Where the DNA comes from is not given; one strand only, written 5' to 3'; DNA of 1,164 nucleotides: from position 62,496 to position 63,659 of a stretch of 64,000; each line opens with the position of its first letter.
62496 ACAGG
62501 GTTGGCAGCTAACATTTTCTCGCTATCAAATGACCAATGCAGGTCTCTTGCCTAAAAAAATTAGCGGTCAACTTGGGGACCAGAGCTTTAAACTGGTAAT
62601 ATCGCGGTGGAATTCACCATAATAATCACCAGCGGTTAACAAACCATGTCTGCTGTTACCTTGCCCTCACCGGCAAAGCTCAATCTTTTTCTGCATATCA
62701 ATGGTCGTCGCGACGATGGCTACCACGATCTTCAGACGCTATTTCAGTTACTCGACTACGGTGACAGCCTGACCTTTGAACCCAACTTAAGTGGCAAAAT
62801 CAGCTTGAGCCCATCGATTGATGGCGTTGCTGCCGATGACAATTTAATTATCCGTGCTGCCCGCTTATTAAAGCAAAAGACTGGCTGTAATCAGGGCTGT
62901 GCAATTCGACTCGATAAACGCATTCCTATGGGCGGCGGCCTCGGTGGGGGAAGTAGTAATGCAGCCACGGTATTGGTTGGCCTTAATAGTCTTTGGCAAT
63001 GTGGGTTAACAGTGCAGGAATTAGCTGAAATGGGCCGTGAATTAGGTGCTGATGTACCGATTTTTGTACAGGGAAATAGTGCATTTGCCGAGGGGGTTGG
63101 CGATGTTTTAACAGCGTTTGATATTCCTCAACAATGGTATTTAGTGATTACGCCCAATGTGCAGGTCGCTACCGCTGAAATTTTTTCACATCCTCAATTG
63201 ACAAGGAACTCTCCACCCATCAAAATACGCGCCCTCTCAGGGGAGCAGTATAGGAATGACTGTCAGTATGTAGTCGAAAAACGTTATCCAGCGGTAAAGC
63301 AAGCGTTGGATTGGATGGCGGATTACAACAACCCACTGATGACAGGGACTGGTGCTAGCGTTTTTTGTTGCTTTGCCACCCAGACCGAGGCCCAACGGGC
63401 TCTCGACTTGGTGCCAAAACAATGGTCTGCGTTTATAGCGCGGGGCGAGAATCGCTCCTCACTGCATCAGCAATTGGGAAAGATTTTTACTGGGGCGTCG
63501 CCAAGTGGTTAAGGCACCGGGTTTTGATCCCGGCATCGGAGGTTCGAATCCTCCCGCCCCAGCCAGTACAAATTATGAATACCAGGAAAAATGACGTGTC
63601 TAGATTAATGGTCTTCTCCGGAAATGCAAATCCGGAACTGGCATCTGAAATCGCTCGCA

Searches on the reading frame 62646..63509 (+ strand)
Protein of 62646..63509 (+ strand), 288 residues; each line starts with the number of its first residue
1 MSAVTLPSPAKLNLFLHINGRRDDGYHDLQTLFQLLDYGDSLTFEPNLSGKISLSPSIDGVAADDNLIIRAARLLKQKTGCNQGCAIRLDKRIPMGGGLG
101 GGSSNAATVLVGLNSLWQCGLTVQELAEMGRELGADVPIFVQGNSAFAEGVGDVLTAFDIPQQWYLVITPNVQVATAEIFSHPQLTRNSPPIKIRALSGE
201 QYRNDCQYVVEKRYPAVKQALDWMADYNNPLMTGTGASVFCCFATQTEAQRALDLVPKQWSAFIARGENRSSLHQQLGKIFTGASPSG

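Call 50: search_protein_families(library=pfam, proteins=[window:62646-63509:+], max_evalue=0.0001)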
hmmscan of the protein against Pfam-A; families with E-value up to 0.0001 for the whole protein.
window:62646-63509:+ (288 aa): 2 families
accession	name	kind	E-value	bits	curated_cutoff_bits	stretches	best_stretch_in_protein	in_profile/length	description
PF00288.32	GHMP_kinases_N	-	4.2e-19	69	22.3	1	66-143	1-86/87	GHMP kinases N terminal domain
PF08544.19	GHMP_kinases_C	-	5.9e-05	23.8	21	0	197-260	16-83/85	GHMP kinases C terminal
